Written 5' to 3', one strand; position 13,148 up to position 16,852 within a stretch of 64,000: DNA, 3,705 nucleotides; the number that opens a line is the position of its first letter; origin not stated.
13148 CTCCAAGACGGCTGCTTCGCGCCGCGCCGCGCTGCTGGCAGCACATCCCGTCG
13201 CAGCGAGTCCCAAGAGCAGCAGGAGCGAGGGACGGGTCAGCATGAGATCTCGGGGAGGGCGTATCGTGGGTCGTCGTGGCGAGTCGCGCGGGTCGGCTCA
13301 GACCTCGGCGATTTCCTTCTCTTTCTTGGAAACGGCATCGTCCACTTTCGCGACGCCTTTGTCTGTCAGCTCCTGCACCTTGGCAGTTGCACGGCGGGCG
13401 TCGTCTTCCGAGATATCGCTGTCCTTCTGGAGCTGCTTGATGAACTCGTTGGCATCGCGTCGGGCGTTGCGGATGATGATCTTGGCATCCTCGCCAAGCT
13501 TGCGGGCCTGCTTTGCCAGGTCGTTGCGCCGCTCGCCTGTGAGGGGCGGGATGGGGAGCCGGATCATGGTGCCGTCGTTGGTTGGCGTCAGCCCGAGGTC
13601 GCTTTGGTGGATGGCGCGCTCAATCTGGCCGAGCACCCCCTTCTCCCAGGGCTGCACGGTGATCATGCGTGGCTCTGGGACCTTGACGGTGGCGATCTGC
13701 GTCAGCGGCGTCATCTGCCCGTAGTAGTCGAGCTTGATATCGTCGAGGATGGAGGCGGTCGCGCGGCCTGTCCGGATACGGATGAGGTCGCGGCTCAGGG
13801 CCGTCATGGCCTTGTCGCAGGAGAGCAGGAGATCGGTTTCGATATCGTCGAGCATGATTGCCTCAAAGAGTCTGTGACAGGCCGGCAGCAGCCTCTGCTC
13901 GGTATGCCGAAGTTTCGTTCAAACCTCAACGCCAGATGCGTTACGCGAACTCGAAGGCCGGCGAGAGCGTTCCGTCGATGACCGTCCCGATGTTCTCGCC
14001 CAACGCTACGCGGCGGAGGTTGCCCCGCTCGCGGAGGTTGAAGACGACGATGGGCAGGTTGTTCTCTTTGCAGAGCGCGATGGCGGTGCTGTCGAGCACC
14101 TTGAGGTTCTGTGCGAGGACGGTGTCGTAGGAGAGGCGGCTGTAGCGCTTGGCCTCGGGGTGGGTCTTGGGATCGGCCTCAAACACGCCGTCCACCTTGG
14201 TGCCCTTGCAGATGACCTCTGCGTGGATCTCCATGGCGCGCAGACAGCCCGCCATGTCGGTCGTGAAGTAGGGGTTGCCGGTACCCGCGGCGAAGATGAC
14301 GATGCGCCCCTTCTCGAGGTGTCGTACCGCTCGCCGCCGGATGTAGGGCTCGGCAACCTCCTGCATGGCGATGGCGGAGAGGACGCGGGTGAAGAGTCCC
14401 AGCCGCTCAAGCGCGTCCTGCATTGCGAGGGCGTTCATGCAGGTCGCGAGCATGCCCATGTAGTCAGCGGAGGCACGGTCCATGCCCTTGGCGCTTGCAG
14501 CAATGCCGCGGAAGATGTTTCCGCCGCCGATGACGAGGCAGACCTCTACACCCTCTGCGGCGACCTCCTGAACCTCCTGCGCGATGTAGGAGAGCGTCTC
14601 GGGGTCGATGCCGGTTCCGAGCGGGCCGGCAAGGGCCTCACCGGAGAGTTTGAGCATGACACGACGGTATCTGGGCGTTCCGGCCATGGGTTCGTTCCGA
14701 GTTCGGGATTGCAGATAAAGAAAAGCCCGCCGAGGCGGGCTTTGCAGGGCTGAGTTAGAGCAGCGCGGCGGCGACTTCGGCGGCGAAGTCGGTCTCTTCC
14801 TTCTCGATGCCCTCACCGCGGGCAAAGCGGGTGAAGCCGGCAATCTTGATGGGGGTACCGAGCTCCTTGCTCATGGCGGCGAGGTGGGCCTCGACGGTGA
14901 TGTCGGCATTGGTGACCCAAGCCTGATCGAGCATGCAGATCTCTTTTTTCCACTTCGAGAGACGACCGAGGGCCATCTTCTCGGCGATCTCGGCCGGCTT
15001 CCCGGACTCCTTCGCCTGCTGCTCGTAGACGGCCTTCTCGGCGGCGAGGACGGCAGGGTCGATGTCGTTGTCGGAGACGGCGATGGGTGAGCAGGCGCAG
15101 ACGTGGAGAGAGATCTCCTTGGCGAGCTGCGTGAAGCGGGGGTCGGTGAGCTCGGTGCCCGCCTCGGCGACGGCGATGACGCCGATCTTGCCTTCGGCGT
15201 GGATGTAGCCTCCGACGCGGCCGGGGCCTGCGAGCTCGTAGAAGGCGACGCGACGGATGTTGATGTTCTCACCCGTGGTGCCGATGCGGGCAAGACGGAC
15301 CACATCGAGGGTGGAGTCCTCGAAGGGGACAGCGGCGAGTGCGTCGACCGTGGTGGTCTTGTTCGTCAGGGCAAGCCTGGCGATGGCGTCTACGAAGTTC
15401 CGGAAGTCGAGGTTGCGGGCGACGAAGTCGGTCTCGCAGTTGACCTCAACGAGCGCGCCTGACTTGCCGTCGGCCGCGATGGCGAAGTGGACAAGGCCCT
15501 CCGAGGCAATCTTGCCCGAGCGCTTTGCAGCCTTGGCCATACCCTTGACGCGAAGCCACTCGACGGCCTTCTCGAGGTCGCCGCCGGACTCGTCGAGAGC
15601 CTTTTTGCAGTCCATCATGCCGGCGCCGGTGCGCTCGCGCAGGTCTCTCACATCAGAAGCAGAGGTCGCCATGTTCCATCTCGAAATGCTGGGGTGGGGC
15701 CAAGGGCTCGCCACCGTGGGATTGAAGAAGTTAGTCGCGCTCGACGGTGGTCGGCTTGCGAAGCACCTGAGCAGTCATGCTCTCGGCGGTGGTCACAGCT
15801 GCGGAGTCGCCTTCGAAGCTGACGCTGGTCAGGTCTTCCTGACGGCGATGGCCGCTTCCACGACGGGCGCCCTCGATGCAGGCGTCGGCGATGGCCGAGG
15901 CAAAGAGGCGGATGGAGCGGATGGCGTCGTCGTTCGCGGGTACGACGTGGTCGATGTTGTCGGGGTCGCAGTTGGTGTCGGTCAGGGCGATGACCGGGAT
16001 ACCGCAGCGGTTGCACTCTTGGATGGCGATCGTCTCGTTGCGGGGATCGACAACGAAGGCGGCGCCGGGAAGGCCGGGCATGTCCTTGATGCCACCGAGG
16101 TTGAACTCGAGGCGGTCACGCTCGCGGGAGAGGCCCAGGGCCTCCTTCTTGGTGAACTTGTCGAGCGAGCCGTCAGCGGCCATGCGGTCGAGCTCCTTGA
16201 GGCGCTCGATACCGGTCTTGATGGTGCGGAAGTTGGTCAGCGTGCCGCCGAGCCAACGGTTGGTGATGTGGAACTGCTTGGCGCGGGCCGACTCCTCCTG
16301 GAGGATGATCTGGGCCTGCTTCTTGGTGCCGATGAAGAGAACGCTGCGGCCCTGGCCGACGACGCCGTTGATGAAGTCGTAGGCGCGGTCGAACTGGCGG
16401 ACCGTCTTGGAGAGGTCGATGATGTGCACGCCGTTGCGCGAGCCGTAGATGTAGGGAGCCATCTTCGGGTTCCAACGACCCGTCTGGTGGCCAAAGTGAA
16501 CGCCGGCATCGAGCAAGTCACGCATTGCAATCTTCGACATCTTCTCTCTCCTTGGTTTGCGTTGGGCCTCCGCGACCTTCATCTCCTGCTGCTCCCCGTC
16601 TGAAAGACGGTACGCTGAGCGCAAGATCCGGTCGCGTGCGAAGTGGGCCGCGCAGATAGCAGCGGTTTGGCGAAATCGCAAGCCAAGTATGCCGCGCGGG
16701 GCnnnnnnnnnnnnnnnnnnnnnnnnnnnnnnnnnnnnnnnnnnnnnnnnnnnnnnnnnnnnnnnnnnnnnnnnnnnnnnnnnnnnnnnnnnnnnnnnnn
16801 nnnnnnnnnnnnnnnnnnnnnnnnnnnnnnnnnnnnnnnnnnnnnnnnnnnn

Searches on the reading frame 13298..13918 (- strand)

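Call 33: search_protein_families(library=pfam, proteins=[window:13298-13918:-], max_evalue=0.001)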
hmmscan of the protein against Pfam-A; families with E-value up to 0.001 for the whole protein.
window:13298-13918:- (206 aa): 1 family
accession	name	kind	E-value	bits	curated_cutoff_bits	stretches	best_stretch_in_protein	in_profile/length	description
PF01765.24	RRF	-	8.2e-66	221.3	29.7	1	42-203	2-163/164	Ribosome recycling factor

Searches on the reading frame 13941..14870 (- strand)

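Call 33: search_protein_families(library=pfam, proteins=[window:13941-14870:-], max_evalue=0.001)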
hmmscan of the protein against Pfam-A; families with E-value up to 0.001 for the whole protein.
window:13941-14870:- (309 aa): 1 family
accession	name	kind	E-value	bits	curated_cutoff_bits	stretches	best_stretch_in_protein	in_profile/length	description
PF00696.33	AA_kinase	-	2.7e-30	106.3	24.9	1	70-278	2-234/234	Amino acid kinase family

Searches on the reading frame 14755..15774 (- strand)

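Call 33: search_protein_families(library=pfam, proteins=[window:14755-15774:-], max_evalue=0.001)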
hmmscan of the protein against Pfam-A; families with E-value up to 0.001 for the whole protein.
window:14755-15774:- (339 aa): 2 families
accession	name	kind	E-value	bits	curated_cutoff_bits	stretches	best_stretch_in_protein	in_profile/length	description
PF00889.24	EF_TS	-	5.1e-59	199.7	27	1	106-321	1-204/204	Elongation factor TS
PF25025.1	EF-Ts_N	-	1.8e-07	31.5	33.2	1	33-77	8-53/60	Elongation factor Ts, mitochondrial, N-terminal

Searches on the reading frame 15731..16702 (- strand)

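Call 34: search_protein_families(library=pfam, proteins=[window:15731-16702:-], max_evalue=0.001)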
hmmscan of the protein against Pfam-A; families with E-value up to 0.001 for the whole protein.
window:15731-16702:- (323 aa): 1 family
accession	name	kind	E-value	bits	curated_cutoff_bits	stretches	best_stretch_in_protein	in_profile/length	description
PF00318.25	Ribosomal_S2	-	2.9e-93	311.5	26.1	1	63-278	1-216/216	Ribosomal protein S2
